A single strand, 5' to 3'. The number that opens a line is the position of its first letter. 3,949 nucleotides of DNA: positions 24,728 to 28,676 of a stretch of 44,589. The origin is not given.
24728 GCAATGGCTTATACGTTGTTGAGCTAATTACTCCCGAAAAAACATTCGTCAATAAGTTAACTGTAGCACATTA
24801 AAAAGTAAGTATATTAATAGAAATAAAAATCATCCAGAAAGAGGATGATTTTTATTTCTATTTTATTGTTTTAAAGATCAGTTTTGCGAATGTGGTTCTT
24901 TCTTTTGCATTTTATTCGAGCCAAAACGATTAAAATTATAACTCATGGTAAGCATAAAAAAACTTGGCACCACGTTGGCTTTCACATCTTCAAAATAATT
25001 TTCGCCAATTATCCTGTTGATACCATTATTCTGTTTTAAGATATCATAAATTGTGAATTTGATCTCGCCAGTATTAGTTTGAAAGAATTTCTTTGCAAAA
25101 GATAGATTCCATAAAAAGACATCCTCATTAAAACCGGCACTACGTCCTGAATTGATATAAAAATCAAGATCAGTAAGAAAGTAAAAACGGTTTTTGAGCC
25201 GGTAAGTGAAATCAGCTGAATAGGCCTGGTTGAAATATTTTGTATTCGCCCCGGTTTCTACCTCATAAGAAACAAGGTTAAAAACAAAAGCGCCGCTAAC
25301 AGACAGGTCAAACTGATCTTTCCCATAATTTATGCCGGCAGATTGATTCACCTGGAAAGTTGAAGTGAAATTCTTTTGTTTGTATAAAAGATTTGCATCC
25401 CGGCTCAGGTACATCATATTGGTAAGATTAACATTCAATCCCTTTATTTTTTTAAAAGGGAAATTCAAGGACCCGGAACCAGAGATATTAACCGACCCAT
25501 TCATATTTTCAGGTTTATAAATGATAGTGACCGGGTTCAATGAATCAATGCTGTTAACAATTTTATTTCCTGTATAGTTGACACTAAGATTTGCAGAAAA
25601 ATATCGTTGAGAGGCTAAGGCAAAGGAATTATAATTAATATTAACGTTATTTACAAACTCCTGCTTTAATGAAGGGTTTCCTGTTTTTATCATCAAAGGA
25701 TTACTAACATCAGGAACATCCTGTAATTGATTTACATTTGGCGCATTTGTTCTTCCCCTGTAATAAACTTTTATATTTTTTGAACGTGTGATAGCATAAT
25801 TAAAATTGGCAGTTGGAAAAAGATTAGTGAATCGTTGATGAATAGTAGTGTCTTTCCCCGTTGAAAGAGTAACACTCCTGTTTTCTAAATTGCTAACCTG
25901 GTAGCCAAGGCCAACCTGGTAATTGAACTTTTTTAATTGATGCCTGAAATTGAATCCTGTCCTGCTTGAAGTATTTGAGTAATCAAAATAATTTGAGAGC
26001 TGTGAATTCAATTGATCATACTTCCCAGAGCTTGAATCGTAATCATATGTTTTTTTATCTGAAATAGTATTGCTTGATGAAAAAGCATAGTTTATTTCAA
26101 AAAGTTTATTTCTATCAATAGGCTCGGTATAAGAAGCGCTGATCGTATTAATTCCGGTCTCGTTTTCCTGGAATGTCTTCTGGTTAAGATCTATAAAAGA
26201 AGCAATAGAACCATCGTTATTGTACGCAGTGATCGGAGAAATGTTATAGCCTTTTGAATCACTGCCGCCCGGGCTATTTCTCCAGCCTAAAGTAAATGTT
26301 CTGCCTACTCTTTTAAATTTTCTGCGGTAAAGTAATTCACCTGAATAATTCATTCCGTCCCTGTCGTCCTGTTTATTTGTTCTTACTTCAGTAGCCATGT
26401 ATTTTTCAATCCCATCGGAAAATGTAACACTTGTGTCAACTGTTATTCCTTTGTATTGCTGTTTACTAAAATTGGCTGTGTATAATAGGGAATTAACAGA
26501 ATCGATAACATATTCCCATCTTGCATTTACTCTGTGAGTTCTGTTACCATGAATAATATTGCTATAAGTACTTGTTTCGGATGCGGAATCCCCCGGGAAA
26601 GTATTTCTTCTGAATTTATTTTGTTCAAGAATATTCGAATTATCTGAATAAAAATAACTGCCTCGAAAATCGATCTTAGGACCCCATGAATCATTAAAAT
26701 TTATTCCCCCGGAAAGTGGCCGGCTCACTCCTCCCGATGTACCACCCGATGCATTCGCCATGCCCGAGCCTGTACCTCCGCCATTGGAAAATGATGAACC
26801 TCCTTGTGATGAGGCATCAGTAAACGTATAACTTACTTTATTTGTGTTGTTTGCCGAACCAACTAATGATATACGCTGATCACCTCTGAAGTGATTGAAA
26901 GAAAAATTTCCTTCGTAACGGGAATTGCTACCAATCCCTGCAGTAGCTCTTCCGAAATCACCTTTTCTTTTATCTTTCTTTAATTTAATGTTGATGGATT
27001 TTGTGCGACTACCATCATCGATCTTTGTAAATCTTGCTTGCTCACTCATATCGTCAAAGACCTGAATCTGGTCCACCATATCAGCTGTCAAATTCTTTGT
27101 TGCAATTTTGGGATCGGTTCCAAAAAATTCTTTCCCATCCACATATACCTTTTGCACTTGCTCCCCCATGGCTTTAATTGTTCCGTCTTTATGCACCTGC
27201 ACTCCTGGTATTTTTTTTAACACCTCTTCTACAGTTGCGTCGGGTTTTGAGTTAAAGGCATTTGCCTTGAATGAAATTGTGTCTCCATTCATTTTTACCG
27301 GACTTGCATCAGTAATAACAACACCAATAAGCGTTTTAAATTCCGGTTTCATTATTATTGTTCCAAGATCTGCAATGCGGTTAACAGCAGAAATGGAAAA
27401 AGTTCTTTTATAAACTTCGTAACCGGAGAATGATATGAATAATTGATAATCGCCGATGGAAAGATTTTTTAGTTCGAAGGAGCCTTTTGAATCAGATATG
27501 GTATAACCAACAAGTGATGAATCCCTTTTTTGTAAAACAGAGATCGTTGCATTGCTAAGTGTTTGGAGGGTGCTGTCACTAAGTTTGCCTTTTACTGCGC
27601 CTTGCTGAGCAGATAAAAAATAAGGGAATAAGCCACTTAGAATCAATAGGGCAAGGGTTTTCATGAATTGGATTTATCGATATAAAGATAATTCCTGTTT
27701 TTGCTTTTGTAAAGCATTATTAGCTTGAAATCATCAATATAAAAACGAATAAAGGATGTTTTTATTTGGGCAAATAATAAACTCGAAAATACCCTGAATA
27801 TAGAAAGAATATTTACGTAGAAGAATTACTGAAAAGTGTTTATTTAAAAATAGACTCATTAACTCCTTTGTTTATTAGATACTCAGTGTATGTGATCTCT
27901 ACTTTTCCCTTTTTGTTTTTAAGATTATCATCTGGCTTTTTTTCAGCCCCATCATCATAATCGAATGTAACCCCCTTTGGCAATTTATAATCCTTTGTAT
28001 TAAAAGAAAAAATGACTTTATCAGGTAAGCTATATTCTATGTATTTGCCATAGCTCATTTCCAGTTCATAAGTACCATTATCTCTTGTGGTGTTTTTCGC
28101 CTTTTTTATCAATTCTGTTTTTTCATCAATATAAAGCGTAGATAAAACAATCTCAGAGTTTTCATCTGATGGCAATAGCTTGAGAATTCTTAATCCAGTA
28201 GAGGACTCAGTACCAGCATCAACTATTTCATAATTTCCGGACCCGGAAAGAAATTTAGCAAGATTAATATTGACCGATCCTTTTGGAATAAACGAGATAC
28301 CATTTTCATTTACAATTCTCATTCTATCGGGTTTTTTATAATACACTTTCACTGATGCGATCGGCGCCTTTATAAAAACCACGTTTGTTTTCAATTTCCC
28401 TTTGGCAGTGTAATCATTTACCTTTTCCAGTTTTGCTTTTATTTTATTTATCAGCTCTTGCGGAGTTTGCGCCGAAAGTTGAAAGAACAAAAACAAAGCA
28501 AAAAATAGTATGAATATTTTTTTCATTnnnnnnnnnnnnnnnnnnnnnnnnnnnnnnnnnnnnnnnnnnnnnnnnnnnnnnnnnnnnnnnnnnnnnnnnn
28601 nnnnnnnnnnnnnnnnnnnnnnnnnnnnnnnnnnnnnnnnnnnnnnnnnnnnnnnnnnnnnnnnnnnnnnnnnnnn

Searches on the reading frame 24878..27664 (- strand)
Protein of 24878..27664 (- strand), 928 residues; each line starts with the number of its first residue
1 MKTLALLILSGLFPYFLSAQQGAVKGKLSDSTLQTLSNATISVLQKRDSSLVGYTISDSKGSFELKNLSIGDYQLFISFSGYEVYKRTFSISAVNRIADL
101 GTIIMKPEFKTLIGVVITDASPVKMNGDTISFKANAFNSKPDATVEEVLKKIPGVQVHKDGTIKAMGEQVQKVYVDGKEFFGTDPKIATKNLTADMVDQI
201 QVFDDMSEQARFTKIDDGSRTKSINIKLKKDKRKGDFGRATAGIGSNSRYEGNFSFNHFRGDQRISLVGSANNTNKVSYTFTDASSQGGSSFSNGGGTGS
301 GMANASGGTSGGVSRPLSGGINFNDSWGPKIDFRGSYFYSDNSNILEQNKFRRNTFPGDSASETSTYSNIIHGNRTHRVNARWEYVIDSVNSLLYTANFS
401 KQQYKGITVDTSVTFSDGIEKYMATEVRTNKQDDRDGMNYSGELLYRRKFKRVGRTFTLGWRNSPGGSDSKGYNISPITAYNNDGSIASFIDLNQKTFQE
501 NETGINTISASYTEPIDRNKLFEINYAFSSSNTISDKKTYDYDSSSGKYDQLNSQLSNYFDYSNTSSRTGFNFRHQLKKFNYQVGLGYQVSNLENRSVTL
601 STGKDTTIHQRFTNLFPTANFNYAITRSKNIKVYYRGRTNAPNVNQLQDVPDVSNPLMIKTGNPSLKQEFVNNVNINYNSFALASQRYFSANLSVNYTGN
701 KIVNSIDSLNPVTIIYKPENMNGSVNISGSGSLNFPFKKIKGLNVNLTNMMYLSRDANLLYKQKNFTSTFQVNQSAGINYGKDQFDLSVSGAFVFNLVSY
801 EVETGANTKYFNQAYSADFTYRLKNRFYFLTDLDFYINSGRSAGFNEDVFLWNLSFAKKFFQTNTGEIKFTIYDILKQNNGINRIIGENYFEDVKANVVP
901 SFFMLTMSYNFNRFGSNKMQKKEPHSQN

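Call 32: search_protein_families(library=pfam, proteins=[window:24878-27664:-], max_evalue=0.001)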
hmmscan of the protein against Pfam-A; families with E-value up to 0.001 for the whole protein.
window:24878-27664:- (928 aa): 4 families
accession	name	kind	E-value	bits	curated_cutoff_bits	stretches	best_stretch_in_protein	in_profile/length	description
PF14905.12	OMP_b-brl_3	-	1.4e-35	123.6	27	1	448-909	1-408/408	Outer membrane protein beta-barrel family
PF13620.12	CarboxypepD_reg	-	3.8e-10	40.4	32.3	1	24-92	2-70/82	Carboxypeptidase regulatory-like domain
PF13715.12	CarbopepD_reg_2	-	1.8e-08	34.7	32.2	1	24-95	1-68/88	CarboxypepD_reg-like domain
PF17802.7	SpaA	-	0.00011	22.7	23.1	1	27-83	7-66/91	Prealbumin-like fold domain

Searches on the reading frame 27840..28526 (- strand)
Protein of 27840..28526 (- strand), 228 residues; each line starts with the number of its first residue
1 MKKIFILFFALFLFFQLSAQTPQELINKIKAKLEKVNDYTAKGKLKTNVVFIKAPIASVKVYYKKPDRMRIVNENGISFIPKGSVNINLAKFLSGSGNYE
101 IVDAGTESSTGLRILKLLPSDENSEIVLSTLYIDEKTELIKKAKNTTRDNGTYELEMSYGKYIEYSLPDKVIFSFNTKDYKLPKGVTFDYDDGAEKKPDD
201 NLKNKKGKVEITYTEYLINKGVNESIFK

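Call 32: search_protein_families(library=pfam, proteins=[window:27840-28526:-], max_evalue=0.001)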
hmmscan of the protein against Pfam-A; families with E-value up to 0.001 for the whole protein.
window:27840-28526:- (228 aa): 0 families

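Call 68: search_protein_families(library=ncbifam, proteins=[window:27840-28526:-], max_evalue=0.001)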
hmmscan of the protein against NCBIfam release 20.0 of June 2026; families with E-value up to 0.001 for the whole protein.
window:27840-28526:- (228 aa): 2 families
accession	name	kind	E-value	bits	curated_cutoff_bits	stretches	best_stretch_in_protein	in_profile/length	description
NF053572.1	LolA1_Flavo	equivalog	3.6e-06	26.8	100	1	109-181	136-206/214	outer membrane lipoprotein periplasmic chaperone LolA1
NF053579.1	LolA3_fam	equivalog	0.00014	21.5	83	0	1-42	1-47/232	LolA3 family protein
